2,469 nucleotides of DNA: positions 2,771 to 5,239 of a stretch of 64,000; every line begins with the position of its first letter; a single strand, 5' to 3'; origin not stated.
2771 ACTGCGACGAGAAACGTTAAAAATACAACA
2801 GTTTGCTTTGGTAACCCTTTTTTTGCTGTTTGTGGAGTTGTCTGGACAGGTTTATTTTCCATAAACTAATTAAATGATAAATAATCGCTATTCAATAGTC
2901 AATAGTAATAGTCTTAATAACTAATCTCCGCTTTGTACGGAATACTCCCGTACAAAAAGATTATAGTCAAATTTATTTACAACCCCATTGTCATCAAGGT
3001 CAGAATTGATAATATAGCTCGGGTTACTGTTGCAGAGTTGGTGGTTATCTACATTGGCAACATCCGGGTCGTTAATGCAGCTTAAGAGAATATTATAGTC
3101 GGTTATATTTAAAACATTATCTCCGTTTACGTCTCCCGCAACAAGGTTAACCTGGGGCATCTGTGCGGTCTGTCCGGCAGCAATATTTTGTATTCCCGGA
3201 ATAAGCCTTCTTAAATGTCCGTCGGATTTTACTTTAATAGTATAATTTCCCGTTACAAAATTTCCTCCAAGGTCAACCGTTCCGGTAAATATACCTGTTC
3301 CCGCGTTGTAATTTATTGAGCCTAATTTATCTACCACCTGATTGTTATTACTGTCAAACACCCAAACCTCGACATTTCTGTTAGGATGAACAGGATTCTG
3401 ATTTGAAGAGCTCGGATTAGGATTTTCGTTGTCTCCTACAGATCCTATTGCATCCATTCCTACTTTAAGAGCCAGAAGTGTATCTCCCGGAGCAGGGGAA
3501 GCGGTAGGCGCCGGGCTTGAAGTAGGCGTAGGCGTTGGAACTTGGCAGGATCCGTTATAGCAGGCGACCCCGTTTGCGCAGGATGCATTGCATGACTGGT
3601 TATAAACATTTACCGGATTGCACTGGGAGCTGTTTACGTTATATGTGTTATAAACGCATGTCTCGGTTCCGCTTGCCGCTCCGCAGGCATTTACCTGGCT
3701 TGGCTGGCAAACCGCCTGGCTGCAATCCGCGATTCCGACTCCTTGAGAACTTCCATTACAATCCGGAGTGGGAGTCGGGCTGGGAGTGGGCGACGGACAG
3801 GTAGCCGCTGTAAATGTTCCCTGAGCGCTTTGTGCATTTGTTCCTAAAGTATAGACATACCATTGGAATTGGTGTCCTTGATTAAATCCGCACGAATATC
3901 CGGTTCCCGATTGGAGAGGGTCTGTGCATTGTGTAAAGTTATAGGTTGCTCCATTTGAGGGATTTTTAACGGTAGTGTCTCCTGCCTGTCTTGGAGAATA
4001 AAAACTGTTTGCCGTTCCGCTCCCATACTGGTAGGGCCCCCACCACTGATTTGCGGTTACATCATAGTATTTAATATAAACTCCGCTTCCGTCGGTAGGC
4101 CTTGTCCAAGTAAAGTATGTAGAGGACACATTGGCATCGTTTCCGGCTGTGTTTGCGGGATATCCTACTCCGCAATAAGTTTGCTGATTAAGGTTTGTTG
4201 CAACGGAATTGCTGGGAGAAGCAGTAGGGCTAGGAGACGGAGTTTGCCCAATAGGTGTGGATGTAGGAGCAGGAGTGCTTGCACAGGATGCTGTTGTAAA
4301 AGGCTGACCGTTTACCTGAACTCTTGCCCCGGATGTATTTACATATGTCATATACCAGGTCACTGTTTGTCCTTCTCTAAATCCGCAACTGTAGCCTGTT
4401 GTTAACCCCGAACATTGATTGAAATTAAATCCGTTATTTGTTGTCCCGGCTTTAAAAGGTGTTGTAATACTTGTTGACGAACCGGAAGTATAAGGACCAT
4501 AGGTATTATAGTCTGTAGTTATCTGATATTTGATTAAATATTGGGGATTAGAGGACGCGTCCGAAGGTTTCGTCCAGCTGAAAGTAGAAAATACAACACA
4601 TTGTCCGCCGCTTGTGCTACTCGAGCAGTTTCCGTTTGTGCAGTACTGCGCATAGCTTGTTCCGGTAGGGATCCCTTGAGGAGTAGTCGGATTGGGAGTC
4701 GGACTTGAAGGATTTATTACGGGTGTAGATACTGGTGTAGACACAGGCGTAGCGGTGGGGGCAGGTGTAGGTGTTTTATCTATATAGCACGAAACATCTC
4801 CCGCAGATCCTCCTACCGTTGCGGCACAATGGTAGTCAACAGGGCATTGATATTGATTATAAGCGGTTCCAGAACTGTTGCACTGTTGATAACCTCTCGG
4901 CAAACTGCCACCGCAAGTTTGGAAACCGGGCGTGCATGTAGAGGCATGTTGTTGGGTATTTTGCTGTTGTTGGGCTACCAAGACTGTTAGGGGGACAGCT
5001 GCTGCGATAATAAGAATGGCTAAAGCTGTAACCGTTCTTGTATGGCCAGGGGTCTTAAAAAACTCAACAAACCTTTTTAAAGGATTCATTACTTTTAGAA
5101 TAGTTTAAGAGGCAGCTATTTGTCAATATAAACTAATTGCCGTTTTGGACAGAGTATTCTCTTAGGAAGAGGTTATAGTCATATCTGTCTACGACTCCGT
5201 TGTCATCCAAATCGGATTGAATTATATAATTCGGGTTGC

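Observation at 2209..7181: Putative cohesin-dockerin module: a membrane-anchored cohesin-like protein next to two dockerin-bearing Cys-rich secreted paralogs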

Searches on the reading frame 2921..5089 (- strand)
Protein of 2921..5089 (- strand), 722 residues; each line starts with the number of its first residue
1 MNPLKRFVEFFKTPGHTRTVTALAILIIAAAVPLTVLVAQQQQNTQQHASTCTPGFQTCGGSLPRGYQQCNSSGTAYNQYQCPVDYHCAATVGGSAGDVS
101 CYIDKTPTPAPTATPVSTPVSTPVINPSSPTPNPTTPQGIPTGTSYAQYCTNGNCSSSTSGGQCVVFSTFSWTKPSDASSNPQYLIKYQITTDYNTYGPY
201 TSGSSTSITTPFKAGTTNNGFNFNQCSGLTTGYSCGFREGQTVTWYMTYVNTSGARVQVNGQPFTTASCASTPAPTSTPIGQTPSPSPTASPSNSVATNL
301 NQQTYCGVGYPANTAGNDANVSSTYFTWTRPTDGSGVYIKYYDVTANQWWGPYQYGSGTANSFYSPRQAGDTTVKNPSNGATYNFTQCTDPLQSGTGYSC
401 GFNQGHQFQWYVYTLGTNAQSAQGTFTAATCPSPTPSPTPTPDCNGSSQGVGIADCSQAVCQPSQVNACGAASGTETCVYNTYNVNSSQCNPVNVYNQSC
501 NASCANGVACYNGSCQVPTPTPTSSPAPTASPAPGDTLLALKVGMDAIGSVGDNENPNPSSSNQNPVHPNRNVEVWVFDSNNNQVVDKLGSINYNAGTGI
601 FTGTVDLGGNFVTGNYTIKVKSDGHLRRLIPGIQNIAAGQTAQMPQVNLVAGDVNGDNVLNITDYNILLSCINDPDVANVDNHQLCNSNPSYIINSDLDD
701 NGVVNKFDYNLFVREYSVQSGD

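Call 3: search_protein_families(library=pfam, proteins=[window:2921-5089:-], max_evalue=10)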
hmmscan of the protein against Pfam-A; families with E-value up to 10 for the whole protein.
window:2921-5089:- (722 aa): 4 families
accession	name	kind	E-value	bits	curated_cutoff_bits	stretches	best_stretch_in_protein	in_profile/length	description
PF05938.17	Self-incomp_S1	-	0.027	15.5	24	1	371-417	24-70/104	Plant self-incompatibility protein S1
PF00404.24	Dockerin_1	-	0.027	15.1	22.9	1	651-711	1-51/57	Dockerin type I domain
PF01835.25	MG2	-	0.17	12.7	32.8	1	570-625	33-85/96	MG2 domain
PF18283.7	CBM77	-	2.6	8.9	25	1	213-268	27-82/108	Carbohydrate binding module 77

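Call 4: search_protein_families(library=ncbifam, proteins=[window:2921-5089:-], max_evalue=10)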
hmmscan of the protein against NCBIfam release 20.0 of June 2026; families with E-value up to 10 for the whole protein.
window:2921-5089:- (722 aa): 2 families
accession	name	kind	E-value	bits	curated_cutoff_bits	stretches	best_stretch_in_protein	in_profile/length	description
NF040470.1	blaEAM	exception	0.92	8.4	660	1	259-298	7-46/318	EAM family subclass B3 metallo-beta-lactamase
TIGR04183.1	Por_Secre_tail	domain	4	7.5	23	1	557-625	3-63/72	T9SS type A sorting domain-containing protein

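Call 12: find_homologous_proteins(query=window:2921-5089:-)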
Query window:2921-5089:- (722 aa): 29 proteins with E <= 0.001 among 8000 candidates.
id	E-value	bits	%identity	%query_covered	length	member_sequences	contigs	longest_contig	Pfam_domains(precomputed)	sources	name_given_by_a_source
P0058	0.0e+0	1649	100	100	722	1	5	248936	-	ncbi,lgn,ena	-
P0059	4.9e-213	727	44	15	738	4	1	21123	-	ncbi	-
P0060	1.1e-204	700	75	39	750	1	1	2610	-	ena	-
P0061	4.8e-188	645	77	43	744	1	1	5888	-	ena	-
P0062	1.0e-129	452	53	56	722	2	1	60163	-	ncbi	-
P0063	5.3e-125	436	56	39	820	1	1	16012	-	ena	-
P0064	3.8e-124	434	69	37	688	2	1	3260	-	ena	-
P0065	1.5e-119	418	51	19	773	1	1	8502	-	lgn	-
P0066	8.6e-110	386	56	39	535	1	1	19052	-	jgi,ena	-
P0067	1.0e-106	376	59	37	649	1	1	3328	-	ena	-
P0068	6.3e-106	373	59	37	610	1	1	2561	-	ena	-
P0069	5.8e-104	367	56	44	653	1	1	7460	-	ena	-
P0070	8.0e-100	353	52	46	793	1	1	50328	-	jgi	jgi:hypothetical protein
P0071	4.2e-98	348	55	34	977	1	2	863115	-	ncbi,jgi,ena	-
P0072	6.4e-86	307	47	40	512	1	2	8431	-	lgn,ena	-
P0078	2.7e-44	170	46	27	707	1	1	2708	PF13768.13,PF00404.25,PF00092.35,PF13519.13,PF17210.10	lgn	-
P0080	1.2e-32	131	38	25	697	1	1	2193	PF00404.25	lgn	-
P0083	1.2e-20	91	29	45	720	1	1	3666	PF00404.25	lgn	-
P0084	2.3e-15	74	32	26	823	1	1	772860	PF00404.25,PF00395.26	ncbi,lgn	-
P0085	2.6e-15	74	31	28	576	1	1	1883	PF00404.25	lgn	-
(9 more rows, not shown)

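Call 49: find_encoding_contigs(protein=P0058, flank=10000, max_places=3)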
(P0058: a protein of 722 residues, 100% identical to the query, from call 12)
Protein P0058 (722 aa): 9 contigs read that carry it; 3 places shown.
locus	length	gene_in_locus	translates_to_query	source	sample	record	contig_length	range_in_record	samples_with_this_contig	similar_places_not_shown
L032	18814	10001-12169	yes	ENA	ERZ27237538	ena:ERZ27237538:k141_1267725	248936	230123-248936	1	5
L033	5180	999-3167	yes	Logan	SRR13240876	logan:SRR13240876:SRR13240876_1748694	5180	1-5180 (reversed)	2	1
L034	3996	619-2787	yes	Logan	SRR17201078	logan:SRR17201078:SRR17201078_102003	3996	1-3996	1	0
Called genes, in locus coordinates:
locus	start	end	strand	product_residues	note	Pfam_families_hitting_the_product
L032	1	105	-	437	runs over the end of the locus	PF00464:SHMT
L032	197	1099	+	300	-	-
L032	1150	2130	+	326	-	-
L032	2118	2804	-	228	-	PF08241:Methyltransf_11 (weak)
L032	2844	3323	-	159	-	PF00186:DHFR_1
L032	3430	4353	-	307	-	PF00303:Thymidylat_synt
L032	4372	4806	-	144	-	PF00692:dUTPase, PF22769:DCD (weak)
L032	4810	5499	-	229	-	PF02223:Thymidylate_kin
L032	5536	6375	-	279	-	PF01553:Acyltransferase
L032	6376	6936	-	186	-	PF06559:DCD_N (faint), PF22769:DCD, PF00692:dUTPase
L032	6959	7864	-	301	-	PF00481:PP2C (weak), PF13672:PP2C_2 (weak)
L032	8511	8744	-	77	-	-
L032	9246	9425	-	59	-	-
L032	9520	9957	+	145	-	-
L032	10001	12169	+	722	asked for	-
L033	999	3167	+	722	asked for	-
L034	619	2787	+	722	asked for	-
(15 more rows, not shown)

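Call 56: list_cluster_members(proteins=[P0058, P0071, P0059, P0062, P0084, P0100, P0178, P0134, P0200, P0002])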
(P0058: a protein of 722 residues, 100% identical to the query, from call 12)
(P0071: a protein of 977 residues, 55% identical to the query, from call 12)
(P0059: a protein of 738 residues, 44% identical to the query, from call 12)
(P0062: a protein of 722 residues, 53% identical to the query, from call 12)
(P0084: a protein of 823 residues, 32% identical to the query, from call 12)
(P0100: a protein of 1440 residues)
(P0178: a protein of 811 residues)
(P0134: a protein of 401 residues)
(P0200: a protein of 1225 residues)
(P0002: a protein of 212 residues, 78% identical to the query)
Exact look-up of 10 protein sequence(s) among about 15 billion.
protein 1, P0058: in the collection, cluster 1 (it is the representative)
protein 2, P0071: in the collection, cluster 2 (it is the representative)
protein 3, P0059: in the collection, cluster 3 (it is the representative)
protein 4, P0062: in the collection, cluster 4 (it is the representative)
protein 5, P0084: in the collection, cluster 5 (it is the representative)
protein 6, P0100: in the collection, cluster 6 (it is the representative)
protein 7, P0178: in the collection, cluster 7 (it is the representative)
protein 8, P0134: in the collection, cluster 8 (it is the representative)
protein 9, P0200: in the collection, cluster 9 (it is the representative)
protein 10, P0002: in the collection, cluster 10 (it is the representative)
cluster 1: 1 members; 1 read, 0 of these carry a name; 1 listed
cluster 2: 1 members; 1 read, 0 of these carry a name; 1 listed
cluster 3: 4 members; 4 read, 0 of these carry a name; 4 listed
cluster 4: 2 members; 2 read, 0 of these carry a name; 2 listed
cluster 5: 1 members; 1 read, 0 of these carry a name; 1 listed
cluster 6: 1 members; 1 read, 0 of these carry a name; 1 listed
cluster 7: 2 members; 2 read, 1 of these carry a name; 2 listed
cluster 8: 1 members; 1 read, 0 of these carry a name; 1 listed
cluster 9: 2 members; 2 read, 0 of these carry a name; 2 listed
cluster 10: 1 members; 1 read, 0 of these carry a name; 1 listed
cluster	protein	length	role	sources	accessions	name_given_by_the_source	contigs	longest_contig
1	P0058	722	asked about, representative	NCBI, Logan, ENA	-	-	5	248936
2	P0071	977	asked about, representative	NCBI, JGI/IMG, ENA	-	-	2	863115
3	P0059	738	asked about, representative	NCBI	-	-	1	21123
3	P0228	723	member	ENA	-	-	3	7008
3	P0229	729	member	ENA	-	-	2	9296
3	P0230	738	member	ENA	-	-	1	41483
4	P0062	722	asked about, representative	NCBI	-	-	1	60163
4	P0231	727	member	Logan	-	-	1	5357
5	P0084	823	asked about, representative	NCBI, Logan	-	-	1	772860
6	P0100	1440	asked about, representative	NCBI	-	-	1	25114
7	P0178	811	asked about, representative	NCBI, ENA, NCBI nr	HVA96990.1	MAG TPA: VWA domain-containing protein [Candidatus Acidoferrales bacterium] | VWA domain-containing protein [Candidatus Acidoferrales bacterium]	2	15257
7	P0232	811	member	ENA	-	-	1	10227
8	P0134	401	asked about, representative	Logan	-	-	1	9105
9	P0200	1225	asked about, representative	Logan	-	-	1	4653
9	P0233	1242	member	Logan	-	-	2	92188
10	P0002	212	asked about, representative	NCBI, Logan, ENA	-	-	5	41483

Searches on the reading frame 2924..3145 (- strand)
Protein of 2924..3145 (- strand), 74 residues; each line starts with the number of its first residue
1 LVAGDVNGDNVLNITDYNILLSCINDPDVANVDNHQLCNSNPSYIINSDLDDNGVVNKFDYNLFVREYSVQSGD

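Call 76: search_solved_structures(query=A5, max_evalue=1, show_alignments=2)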
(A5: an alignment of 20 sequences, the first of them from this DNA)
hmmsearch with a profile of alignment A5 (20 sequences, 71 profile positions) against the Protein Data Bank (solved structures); distinct sequences matched with E-value up to 1: 32.
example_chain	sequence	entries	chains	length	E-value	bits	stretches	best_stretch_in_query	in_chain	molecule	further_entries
4fl4_A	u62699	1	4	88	2.5e-06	30.8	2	41-63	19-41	Glycoside hydrolase family 9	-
8x3a_A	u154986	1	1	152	5.1e-05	26.6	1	4-61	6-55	Serine protease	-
8x39_A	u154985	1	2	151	5.2e-05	26.6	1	4-61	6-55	Serine protease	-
5nrm_B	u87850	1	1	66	0.0001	25.7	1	3-20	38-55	DocCel5: Type I dockerin repeat domain from A. cellulolyticus family 5 endoglucanase WP_01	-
4cj0_A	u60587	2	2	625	0.0001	25.7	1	36-63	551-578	ENDOGLUCANASE D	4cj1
1clc_A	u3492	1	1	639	0.00011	25.6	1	36-63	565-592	ENDOGLUCANASE CELD; EC: 3.2.1.4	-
5nrk_B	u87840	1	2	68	0.00012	25.5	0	4-22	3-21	DocCel5: Type I dockerin repeat domain from A. cellulolyticus family 5 endoglucanase WP_01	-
6kg9_A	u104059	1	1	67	0.00013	25.3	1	40-60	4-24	And cellulose-binding endoglucanase family 9 CelL ortholog dockerin domain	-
1daq_A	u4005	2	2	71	0.00016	25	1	42-63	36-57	ENDOGLUCANASE SS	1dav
2mte_A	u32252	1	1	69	0.00024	24.5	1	42-63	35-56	Cellulose 1,4-beta-cellobiosidase (reducing end) CelS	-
4dh2_B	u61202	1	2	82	0.0003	24.2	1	2-20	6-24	Dockerin type 1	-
2yik_A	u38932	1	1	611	0.00034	24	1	2-63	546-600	ENDOGLUCANASE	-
1ohz_B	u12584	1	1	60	0.00041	23.7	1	4-63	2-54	ENDO-1,4-BETA-XYLANASE Y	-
2b59_B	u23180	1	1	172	0.00043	23.7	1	3-66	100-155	Cellulosomal scaffolding protein A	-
2y3n_B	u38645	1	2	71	0.00043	23.7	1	3-62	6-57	CELLULOSOMAL FAMILY-48 PROCESSIVE GLYCOSIDE HYDROLASE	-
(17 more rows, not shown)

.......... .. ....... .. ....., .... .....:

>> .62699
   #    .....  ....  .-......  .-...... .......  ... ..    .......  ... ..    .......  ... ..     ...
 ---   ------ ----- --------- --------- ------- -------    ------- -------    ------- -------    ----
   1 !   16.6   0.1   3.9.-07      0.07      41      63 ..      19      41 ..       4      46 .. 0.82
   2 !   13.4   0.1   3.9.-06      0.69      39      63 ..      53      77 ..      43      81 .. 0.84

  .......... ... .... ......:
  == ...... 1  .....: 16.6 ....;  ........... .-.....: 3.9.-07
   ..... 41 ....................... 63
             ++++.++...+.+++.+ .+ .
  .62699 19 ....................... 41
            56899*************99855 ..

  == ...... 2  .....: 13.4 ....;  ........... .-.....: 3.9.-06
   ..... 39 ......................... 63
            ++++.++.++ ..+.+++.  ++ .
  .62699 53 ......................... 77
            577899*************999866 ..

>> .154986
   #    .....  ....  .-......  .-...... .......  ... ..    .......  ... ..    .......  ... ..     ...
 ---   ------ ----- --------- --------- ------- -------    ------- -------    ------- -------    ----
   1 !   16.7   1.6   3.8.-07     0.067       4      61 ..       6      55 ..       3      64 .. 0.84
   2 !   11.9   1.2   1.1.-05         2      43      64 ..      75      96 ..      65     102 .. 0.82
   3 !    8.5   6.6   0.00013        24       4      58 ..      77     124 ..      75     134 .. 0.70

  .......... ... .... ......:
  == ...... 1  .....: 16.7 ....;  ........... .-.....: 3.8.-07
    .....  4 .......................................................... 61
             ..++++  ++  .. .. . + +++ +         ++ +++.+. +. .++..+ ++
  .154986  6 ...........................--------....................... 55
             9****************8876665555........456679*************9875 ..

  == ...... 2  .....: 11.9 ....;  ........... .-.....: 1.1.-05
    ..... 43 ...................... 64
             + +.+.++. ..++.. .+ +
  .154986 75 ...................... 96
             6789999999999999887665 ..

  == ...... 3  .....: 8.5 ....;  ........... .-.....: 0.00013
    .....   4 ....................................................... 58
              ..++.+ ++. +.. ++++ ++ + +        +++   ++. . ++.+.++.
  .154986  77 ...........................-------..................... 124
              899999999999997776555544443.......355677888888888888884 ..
